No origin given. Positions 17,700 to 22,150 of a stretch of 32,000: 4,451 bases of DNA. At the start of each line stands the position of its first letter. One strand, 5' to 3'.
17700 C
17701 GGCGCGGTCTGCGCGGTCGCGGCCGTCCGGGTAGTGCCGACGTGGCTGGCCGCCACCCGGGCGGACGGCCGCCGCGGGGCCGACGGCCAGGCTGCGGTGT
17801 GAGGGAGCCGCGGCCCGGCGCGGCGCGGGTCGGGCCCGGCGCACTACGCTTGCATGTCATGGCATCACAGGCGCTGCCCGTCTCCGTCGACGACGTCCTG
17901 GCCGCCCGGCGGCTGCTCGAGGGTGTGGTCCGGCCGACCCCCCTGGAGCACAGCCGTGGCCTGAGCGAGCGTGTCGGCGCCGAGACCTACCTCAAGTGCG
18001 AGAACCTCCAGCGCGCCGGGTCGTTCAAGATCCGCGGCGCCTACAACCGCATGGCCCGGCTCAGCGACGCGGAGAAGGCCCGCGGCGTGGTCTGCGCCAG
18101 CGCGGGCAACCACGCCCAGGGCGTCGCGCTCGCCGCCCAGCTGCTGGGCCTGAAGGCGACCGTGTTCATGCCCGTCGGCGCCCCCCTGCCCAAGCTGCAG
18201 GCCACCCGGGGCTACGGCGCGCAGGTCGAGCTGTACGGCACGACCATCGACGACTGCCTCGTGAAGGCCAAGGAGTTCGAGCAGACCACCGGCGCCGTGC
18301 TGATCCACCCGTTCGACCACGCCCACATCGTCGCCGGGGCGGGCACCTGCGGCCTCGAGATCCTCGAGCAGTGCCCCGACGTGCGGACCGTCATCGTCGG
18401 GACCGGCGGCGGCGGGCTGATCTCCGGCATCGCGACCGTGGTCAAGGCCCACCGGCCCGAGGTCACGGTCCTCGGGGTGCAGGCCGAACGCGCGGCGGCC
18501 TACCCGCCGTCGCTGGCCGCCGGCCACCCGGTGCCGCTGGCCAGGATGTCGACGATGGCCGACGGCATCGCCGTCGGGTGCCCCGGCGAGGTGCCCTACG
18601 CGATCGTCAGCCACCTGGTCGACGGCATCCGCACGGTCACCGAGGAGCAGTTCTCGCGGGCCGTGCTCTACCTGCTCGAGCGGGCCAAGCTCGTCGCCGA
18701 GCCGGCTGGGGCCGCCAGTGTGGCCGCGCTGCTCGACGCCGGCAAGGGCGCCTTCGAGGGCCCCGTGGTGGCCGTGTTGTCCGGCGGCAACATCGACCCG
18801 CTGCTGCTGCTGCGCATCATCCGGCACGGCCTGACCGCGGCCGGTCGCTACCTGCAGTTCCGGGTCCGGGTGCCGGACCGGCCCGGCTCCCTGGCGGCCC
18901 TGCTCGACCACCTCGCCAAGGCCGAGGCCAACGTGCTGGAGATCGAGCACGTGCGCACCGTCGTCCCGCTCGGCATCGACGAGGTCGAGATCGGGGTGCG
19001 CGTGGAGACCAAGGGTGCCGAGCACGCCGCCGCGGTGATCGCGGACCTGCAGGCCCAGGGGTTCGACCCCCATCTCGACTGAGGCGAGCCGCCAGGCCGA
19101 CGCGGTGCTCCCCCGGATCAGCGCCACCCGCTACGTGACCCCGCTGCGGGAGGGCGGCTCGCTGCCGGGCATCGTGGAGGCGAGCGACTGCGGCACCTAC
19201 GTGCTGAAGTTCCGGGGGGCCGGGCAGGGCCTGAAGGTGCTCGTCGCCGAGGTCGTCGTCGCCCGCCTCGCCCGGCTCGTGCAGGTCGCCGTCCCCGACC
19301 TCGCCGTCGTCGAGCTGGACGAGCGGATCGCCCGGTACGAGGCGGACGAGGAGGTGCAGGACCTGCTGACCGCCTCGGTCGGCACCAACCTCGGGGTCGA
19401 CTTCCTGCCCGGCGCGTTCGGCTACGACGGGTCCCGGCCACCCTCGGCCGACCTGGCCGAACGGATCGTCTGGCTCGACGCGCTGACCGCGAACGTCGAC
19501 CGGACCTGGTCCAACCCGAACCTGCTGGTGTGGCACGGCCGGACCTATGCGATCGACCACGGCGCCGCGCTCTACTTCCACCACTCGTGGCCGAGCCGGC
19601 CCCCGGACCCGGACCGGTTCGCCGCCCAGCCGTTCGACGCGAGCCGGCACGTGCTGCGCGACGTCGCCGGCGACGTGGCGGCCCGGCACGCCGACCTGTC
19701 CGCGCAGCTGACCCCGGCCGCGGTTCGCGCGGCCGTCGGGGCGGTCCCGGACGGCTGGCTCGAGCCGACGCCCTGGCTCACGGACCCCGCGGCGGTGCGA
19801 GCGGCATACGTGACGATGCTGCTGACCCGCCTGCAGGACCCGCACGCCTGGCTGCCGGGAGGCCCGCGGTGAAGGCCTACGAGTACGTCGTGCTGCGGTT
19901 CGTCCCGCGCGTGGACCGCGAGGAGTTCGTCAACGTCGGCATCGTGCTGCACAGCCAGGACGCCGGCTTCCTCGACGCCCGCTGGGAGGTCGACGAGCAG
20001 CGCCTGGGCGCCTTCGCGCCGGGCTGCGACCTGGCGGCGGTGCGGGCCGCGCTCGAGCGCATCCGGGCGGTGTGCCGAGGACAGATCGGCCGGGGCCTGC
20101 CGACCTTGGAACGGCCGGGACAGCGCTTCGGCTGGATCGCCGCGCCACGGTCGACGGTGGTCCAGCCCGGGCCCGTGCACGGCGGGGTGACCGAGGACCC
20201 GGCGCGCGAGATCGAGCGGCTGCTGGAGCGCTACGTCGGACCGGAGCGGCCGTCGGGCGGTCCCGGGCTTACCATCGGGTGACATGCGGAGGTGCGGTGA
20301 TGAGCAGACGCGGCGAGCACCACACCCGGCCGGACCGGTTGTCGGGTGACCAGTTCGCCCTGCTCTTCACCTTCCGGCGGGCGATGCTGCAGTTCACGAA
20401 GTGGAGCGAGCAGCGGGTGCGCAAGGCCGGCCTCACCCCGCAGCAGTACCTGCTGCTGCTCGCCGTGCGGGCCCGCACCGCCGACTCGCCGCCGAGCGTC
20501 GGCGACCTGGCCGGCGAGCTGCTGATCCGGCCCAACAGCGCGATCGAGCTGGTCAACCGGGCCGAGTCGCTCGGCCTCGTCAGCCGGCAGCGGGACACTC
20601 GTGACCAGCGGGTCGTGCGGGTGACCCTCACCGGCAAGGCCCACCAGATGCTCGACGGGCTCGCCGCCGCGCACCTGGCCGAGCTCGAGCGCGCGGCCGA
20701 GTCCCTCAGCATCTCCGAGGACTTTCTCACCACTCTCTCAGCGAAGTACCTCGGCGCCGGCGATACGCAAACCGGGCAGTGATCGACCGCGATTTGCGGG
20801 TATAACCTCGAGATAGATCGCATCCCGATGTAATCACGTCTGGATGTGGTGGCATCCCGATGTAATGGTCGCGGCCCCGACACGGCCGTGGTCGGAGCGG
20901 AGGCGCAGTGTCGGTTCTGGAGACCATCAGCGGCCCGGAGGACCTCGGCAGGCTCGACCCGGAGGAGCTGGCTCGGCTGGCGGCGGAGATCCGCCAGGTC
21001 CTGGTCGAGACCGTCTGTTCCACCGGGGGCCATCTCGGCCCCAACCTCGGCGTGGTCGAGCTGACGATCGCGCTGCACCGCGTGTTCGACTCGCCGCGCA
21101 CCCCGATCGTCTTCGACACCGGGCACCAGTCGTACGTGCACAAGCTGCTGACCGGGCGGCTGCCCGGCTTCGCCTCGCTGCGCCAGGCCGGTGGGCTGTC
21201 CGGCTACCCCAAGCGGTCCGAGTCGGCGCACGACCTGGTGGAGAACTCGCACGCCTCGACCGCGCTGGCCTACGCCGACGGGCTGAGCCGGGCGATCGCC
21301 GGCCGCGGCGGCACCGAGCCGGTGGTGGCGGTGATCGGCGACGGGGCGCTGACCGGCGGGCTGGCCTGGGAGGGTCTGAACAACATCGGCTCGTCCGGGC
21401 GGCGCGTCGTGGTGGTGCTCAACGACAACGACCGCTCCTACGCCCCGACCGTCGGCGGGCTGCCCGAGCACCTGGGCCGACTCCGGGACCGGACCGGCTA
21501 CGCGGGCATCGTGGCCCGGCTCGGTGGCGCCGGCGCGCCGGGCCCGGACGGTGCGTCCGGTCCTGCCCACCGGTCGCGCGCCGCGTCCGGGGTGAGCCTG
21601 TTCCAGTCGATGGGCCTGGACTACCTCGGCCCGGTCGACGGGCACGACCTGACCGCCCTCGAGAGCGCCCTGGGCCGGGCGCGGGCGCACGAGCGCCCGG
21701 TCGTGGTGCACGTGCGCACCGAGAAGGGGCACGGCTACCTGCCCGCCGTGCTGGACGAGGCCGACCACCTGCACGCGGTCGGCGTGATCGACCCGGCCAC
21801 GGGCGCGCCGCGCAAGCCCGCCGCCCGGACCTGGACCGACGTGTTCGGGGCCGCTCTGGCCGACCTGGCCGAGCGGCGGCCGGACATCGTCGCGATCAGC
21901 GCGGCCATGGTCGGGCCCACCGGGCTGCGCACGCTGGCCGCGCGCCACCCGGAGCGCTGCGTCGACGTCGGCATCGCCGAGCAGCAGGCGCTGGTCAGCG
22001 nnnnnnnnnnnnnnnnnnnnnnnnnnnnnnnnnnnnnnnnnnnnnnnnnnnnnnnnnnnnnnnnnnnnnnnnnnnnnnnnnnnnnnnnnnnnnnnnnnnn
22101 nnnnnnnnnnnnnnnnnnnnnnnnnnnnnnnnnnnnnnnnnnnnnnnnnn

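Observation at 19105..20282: Translationally coupled HipA-like core kinase + DUF3037 pair: a candidate uncharacterised two-gene kinase module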

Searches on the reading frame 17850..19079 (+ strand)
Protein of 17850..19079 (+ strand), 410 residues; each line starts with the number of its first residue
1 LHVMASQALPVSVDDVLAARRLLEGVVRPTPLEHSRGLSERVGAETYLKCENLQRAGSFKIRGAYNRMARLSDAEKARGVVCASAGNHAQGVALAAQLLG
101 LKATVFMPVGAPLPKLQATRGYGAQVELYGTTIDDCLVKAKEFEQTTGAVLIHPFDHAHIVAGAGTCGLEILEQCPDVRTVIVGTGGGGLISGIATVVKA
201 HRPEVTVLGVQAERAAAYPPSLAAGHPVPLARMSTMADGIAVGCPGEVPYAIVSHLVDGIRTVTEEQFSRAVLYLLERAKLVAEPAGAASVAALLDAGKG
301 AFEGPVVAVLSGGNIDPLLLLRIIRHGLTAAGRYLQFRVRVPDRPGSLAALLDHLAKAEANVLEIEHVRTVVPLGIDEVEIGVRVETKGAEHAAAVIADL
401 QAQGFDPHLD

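Call 64: search_protein_families(library=pfam, proteins=[window:17850-19079:+], max_evalue=0.00001)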
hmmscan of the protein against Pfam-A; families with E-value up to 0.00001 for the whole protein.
window:17850-19079:+ (410 aa): 1 family
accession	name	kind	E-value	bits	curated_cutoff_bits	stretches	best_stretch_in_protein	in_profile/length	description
PF00291.31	PALP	-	8.1e-83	278.6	35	1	25-312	3-295/295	Pyridoxal-phosphate dependent enzyme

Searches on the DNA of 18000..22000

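Call 73: search_rna_families(source=window, start=18000, end=22000, threshold=evalue, max_evalue=0.1)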
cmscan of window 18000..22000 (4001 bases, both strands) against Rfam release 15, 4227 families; matches with E-value up to 0.1: 0.
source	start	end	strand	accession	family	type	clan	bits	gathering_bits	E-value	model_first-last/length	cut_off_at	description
